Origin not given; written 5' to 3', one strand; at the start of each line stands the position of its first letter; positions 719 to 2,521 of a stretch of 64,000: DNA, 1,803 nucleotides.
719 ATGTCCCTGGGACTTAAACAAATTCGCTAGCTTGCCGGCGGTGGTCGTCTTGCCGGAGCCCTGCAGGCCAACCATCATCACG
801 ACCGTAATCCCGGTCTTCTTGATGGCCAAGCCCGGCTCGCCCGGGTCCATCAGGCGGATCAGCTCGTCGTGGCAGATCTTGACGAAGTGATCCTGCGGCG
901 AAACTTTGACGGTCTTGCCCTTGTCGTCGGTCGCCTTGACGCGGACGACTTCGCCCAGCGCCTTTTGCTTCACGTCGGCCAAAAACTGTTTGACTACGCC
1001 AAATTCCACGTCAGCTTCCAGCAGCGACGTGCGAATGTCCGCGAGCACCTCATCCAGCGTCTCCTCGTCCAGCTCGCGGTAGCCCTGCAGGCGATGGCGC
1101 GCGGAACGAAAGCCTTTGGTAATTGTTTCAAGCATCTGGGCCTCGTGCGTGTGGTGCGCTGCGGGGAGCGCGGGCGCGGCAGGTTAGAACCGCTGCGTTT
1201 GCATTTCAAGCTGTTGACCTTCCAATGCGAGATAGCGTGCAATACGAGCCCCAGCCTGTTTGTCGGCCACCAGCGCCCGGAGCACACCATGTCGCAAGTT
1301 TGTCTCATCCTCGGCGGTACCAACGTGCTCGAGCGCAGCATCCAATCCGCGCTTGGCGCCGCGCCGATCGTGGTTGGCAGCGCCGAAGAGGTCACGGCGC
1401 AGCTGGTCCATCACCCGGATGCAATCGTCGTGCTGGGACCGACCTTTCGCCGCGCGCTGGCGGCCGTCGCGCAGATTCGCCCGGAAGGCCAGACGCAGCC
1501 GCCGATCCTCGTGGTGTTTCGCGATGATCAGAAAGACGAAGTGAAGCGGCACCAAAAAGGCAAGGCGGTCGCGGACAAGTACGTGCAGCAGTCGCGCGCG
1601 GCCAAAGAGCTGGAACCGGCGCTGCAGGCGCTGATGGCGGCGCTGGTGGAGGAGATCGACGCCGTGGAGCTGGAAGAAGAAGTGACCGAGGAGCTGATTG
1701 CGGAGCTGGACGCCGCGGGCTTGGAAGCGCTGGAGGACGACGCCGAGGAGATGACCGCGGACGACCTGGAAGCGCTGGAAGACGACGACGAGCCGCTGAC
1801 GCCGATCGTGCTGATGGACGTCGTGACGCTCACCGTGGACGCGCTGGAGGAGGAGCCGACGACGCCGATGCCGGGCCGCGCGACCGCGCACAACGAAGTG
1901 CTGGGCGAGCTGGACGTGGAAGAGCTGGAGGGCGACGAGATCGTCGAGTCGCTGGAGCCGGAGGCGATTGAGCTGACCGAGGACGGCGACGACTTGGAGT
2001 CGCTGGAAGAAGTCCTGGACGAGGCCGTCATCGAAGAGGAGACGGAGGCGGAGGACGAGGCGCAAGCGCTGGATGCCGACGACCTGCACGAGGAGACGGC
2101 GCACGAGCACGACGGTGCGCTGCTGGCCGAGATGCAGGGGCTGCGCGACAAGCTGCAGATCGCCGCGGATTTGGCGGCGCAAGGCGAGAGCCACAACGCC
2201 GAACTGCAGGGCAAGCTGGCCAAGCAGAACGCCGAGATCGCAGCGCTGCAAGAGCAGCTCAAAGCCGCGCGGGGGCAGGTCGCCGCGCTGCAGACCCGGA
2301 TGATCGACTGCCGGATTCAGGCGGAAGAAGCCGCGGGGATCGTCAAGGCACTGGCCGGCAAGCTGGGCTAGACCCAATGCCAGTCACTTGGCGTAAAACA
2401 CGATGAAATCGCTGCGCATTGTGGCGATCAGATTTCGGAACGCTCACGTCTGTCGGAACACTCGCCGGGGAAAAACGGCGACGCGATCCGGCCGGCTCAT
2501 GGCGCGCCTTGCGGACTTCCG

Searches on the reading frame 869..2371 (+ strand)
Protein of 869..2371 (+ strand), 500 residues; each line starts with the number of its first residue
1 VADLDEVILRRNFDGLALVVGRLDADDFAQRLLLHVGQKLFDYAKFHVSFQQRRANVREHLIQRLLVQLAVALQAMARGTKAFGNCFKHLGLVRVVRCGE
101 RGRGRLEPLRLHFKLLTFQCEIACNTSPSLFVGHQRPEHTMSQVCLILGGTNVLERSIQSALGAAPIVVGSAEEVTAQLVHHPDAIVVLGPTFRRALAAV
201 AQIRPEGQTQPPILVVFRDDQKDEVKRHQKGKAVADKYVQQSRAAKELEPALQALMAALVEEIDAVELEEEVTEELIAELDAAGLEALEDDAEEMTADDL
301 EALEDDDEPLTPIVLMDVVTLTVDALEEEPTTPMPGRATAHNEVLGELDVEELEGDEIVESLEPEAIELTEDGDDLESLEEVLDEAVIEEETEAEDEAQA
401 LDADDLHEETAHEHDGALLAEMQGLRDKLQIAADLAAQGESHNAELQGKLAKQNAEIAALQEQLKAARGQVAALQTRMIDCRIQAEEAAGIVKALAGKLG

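Call 14: search_protein_families(library=pfam, proteins=[window:869-2371:+])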
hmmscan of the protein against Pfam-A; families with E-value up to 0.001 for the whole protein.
window:869-2371:+ (500 aa): 0 families

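Call 46: find_homologous_proteins(query=window:869-2371:+, max_evalue=0.00001)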
Query window:869-2371:+ (500 aa): 10 proteins with E <= 0.00001 among 8000 candidates.
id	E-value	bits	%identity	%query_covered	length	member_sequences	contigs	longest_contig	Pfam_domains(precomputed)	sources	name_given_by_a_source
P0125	1.7e-210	718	100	72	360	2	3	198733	-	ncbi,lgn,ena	-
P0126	1.9e-162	559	81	72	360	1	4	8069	-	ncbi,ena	-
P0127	4.9e-156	538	77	72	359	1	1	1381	-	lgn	-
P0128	2.2e-155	536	75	72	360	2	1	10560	-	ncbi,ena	-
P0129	9.6e-152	524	73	72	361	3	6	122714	-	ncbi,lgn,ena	-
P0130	3.2e-148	513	73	72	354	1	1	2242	-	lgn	-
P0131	1.4e-146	507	73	72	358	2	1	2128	-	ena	-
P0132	1.2e-120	422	65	72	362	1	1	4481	-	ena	-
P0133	9.6e-118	412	65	72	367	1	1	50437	-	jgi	jgi:hypothetical protein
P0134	5.9e-26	110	37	56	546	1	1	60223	-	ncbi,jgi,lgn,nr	ncbi:MAG: hypothetical protein FJ100_04155 [Deltaproteobacteria bacterium]|nr:hypothetical protein [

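Call 47: find_encoding_contigs(protein=P0126, flank=10000, max_places=3)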
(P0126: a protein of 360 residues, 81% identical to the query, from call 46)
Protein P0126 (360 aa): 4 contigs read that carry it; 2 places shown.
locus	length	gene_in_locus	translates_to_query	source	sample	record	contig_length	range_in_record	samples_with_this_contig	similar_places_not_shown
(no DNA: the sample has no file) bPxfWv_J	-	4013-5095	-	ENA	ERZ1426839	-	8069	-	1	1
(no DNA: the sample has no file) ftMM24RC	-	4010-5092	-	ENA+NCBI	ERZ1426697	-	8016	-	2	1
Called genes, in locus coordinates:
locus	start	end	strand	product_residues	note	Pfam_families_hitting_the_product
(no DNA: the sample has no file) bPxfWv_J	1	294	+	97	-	?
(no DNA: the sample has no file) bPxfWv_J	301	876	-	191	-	PF06175:MiaE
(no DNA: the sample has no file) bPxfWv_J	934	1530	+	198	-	-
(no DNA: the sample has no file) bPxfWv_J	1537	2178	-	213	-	-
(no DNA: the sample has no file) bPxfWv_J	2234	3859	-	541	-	-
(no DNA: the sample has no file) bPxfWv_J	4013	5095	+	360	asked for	-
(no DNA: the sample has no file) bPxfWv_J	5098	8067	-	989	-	?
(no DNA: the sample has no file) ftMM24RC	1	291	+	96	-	?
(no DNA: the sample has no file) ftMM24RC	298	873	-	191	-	PF06175:MiaE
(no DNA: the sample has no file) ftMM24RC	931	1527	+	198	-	-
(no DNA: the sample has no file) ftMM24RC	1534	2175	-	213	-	-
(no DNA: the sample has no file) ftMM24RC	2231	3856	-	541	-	-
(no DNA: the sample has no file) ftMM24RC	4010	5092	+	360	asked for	-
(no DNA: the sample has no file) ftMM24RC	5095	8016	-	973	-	?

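Call 48: find_encoding_contigs(protein=P0128, flank=10000, max_places=2)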
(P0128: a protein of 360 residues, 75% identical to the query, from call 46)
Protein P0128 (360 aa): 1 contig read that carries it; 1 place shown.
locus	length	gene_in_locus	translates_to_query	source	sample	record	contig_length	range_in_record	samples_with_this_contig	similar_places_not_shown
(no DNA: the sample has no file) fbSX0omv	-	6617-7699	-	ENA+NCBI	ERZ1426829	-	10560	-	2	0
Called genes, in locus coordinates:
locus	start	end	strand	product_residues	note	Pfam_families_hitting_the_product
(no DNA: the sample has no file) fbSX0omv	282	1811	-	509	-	PF00171:Aldedh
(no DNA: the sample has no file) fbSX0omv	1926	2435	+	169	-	PF09832:DUF2059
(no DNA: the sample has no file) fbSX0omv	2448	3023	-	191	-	PF06175:MiaE, PF02915:Rubrerythrin (faint)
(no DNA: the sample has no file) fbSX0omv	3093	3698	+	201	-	-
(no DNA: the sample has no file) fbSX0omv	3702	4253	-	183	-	-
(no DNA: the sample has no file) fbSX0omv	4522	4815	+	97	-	-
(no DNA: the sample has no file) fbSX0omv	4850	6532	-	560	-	-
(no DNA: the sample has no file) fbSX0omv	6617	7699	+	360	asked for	-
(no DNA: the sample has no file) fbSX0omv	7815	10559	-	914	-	?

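Call 49: find_encoding_contigs(protein=P0129, flank=10000, max_places=3)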
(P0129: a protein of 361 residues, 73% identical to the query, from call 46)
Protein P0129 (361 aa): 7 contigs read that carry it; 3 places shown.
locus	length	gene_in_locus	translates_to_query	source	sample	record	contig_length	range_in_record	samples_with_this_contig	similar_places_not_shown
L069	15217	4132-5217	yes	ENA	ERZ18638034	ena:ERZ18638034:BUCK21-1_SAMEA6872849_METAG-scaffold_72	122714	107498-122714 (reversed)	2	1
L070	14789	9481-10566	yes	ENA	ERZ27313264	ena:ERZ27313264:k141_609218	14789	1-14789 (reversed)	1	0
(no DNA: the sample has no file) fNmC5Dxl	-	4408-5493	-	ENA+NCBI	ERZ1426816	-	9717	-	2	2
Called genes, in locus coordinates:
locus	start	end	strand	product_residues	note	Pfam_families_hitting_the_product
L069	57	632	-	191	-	PF06175:MiaE, PF02915:Rubrerythrin (faint)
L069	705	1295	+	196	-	-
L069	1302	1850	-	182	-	-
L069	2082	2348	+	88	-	-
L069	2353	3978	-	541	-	-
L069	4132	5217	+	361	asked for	-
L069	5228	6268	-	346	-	PF12281:NTP_transf_8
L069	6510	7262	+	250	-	PF27139:Aq_1264_TM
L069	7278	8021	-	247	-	-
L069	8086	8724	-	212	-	PF03446:NAD_binding_2, PF03807:F420_oxidored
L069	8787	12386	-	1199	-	PF11617:Cu-binding_MopE, PF00526:Dicty_CTDC (weak), PF13540:RCC1_2 (weak), PF25390:WD40_RLD, PF13540:RCC1_2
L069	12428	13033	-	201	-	PF04525:LOR (weak)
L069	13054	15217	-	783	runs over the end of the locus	PF17678:Glyco_hydro_92N, PF07971:Glyco_hydro_92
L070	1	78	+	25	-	?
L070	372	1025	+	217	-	-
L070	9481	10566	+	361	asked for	-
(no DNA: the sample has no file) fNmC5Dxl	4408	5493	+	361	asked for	-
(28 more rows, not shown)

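Call 51: find_encoding_contigs(protein=P0125, flank=10000, max_places=3)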
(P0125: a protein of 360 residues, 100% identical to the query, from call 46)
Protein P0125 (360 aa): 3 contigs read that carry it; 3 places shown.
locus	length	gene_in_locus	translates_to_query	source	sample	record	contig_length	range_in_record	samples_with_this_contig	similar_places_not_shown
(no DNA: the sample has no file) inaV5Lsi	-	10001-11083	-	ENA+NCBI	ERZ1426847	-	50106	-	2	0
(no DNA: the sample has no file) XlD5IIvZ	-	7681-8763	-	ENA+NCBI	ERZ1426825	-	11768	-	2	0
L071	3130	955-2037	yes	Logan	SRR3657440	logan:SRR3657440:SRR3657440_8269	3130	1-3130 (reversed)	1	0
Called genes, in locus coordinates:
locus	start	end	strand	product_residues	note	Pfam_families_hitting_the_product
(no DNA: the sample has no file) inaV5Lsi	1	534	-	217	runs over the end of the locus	-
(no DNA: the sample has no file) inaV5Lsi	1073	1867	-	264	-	PF13391:HNH_2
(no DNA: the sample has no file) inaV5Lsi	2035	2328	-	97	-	-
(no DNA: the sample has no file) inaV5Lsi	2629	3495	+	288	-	PF02822:Antistasin (weak)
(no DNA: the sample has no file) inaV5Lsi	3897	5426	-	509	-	PF00171:Aldedh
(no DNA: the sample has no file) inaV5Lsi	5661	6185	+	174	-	PF09832:DUF2059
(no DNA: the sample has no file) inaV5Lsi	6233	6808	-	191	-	PF06175:MiaE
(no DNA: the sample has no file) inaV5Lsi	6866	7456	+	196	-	-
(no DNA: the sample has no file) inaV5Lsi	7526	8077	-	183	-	-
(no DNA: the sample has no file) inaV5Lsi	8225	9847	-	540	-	-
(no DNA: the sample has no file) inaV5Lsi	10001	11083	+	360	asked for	-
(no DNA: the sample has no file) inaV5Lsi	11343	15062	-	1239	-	PF11617:Cu-binding_MopE, PF00526:Dicty_CTDC (weak), PF25390:WD40_RLD, PF13540:RCC1_2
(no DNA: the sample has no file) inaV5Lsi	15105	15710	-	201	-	PF04525:LOR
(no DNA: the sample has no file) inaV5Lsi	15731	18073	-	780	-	PF17678:Glyco_hydro_92N, PF07971:Glyco_hydro_92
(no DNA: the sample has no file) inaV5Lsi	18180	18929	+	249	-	-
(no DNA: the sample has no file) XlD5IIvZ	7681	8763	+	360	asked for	-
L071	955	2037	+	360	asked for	-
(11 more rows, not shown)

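Call 52: find_encoding_contigs(protein=P0130, flank=3000, max_places=2)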
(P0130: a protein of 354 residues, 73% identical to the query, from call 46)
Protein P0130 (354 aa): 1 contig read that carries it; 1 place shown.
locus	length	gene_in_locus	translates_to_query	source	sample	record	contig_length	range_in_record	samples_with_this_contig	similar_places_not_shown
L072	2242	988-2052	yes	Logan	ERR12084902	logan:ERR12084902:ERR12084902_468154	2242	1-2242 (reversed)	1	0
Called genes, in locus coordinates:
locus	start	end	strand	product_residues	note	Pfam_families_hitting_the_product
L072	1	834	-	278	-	?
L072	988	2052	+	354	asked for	-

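Call 53: find_encoding_contigs(protein=P0127, flank=3000, max_places=2)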
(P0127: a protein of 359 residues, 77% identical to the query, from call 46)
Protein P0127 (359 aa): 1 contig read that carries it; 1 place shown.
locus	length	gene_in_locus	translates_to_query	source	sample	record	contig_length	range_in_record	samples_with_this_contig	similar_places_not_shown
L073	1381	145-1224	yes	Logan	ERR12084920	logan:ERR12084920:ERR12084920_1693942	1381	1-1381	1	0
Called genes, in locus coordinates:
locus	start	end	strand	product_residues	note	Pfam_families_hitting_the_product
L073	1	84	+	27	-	?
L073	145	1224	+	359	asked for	-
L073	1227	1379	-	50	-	?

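Call 60: list_cluster_members(proteins=[P0125, P0126, P0129])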
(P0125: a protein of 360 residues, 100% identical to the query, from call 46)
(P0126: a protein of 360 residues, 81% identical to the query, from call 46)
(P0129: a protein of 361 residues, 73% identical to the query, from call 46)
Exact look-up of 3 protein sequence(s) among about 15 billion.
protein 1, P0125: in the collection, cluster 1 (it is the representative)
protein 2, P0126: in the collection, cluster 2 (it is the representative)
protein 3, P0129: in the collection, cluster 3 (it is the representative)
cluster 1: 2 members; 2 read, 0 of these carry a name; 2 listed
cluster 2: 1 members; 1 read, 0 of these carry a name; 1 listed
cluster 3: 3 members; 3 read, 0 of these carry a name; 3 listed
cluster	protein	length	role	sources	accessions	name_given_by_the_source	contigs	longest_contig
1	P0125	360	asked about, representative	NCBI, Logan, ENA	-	-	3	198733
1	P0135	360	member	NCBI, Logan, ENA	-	-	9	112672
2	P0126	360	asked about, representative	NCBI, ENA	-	-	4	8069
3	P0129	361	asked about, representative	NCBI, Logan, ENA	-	-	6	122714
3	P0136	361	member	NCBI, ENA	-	-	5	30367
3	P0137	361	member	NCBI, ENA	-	-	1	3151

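Call 61: find_encoding_contigs(protein=P0135, flank=10000, max_places=6)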
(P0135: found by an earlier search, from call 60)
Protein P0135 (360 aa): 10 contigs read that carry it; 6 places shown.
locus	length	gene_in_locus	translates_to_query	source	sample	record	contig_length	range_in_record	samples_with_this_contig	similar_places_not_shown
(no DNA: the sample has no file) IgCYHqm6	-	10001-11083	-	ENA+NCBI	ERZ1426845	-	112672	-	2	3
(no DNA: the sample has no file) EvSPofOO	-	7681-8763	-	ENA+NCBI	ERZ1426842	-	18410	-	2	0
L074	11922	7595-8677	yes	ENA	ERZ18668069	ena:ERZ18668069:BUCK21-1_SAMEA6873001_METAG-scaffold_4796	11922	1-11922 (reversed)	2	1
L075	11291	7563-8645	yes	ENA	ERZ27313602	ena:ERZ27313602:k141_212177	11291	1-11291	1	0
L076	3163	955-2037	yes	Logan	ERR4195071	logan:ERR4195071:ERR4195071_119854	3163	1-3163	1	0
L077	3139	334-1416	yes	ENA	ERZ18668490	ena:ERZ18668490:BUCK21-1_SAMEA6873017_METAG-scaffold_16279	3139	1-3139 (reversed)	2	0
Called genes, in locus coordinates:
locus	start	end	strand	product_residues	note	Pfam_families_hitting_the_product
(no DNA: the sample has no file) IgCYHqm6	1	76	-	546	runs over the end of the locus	PF01512:Complex1_51K, PF10531:SLBB (weak), PF10589:NADH_4Fe-4S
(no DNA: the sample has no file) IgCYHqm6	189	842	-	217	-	-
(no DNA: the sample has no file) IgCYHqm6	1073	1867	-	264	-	PF13391:HNH_2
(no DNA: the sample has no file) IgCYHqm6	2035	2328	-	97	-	-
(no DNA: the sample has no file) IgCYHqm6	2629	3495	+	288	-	PF02822:Antistasin (weak)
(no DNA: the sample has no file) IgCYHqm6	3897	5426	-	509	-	PF00171:Aldedh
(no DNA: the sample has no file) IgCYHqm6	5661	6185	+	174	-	PF09832:DUF2059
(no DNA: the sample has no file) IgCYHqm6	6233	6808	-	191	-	PF06175:MiaE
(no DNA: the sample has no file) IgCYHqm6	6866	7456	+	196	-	-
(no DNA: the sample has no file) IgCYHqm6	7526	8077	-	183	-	-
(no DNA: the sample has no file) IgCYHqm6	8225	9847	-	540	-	-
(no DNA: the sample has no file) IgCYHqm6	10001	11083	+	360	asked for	-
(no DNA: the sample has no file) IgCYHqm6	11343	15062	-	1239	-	PF11617:Cu-binding_MopE, PF00526:Dicty_CTDC (weak), PF25390:WD40_RLD, PF13540:RCC1_2 (weak), PF25390:WD40_RLD, PF13540:RCC1_2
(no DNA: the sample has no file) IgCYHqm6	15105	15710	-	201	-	PF04525:LOR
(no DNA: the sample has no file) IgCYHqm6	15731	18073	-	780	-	PF17678:Glyco_hydro_92N, PF07971:Glyco_hydro_92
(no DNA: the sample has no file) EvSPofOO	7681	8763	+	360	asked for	-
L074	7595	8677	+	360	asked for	-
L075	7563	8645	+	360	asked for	-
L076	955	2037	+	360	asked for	-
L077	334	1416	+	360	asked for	-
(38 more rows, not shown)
